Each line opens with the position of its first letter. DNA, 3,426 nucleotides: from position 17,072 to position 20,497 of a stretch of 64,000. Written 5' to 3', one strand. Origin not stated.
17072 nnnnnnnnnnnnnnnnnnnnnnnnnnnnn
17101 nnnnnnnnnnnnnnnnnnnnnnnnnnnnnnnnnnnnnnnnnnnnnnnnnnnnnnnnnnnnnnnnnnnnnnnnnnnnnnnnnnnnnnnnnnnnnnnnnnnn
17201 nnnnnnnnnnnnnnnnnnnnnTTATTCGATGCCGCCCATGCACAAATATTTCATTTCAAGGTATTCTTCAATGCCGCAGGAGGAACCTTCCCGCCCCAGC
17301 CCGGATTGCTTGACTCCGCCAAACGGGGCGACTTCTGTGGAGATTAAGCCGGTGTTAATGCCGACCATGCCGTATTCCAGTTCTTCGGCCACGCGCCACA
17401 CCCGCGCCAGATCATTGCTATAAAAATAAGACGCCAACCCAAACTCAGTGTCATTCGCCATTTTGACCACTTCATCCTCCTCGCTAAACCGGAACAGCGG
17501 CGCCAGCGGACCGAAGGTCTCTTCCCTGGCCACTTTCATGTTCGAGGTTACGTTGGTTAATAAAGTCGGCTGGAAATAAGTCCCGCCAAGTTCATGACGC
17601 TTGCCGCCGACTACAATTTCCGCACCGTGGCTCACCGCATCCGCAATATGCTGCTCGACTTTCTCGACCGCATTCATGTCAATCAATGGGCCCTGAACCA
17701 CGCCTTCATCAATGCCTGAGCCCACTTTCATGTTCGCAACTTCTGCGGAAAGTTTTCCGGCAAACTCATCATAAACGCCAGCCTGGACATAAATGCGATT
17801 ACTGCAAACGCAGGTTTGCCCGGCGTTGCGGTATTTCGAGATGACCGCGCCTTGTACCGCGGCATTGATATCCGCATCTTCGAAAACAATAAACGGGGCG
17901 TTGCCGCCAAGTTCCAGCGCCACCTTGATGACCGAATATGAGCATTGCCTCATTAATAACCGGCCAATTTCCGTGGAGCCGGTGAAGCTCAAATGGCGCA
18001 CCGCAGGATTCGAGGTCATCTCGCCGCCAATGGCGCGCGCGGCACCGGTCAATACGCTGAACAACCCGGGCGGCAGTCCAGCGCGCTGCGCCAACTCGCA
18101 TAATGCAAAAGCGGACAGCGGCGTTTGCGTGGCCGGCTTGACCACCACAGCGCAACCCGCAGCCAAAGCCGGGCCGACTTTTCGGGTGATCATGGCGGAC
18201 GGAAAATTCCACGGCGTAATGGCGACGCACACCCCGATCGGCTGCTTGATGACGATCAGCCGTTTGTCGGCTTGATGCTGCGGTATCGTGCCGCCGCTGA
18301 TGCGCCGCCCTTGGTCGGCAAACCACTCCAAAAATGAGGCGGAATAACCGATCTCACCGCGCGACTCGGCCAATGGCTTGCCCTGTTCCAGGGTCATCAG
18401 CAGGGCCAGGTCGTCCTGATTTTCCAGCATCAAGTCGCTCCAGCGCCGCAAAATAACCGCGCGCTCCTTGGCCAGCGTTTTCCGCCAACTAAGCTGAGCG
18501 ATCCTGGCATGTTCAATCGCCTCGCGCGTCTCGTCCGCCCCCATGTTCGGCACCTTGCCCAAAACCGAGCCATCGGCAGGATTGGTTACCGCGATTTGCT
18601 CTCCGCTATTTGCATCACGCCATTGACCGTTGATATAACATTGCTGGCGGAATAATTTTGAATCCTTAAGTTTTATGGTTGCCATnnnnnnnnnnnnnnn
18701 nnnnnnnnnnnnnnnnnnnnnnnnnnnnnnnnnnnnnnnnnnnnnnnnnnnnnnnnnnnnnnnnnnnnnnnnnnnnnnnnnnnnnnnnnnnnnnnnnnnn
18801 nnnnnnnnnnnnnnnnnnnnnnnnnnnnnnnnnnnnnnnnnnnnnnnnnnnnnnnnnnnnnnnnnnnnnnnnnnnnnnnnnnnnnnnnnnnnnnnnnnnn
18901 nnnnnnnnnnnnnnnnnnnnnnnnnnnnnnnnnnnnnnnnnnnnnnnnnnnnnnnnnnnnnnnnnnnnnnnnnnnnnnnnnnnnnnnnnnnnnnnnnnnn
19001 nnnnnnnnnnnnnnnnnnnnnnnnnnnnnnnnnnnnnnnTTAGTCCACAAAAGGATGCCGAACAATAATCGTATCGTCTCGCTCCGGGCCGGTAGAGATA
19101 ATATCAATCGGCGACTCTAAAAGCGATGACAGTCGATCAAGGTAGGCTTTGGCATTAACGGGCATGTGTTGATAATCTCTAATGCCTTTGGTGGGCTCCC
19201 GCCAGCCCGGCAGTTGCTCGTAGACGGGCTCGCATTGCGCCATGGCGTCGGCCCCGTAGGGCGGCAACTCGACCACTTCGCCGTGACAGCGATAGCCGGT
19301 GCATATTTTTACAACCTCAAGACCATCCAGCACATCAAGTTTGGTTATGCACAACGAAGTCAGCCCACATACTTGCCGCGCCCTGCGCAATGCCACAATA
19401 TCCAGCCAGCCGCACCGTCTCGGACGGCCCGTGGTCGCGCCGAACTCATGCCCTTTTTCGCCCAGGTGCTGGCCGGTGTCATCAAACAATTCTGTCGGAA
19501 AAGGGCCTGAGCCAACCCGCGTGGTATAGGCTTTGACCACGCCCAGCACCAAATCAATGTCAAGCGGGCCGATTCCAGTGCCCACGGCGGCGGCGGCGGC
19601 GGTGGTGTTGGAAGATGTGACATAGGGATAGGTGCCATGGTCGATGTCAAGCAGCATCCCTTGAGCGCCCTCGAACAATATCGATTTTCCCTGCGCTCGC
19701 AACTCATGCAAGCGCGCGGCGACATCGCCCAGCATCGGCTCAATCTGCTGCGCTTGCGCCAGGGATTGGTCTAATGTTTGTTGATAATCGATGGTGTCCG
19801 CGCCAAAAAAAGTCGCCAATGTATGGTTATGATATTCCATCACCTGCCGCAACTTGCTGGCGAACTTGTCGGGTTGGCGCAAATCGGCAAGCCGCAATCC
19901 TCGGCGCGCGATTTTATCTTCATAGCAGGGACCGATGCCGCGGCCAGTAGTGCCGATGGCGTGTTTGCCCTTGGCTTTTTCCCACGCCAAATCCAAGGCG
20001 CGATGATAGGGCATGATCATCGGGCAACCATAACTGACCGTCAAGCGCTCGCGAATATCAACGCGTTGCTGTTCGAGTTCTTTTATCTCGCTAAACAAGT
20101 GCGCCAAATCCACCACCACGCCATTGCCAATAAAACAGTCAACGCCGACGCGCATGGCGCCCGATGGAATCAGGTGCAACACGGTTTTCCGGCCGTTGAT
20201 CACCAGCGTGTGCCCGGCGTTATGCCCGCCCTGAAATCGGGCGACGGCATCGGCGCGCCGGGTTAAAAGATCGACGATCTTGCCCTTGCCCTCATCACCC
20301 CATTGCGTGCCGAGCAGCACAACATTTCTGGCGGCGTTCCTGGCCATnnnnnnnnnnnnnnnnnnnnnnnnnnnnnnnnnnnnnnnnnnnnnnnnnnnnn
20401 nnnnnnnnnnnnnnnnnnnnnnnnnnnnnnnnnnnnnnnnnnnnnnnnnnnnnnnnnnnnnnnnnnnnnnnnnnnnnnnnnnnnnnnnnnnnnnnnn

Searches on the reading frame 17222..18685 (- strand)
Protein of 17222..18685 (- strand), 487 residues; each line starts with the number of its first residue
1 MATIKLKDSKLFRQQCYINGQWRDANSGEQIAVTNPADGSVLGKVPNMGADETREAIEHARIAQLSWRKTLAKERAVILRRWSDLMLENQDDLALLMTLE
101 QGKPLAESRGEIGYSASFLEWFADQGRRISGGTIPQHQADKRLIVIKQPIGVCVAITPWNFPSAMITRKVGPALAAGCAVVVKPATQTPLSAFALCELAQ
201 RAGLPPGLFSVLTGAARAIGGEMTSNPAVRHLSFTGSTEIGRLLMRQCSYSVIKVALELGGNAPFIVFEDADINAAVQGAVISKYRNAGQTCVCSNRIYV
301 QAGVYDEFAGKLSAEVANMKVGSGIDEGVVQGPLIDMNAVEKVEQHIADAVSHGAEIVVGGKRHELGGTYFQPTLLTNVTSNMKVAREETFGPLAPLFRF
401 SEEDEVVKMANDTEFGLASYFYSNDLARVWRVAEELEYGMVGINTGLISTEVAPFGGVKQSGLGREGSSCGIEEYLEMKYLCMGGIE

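Call 20: search_protein_families(library=pfam, proteins=[window:17222-18685:-])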
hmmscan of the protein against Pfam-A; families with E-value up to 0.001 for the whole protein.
window:17222-18685:- (487 aa): 1 family
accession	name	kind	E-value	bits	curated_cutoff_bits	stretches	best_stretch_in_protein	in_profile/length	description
PF00171.27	Aldedh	-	5.4e-169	563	23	1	22-480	1-460/461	Aldehyde dehydrogenase family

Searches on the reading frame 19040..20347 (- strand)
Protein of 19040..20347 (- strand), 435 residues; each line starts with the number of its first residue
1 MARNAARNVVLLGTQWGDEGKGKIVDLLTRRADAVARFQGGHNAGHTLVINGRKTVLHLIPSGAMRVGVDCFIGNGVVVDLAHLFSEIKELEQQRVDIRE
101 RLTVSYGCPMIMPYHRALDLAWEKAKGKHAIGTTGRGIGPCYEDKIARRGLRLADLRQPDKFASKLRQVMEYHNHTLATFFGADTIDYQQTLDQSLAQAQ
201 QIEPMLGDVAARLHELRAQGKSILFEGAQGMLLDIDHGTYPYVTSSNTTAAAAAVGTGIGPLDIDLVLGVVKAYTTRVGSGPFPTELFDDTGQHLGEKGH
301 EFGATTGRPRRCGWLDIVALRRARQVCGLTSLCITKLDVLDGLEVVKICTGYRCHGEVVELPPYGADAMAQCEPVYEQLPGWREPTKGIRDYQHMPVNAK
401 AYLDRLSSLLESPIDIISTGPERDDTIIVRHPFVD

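Call 20: search_protein_families(library=pfam, proteins=[window:19040-20347:-])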
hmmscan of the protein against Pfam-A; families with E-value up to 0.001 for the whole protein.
window:19040-20347:- (435 aa): 1 family
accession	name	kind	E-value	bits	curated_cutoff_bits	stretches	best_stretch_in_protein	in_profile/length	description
PF00709.27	Adenylsucc_synt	-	3.3e-179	596.4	27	1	10-427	1-416/416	Adenylosuccinate synthetase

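Call 52: find_encoding_contigs(protein=window:19040-20347:-, flank=1000, max_places=4)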
Protein window:19040-20347:- (435 aa): no gene with exactly this product is on record in the collection.
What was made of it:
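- Tried and rejected: An exact look-up of the window's PurA protein found no record (call 52), so the source genome could not be retrieved.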
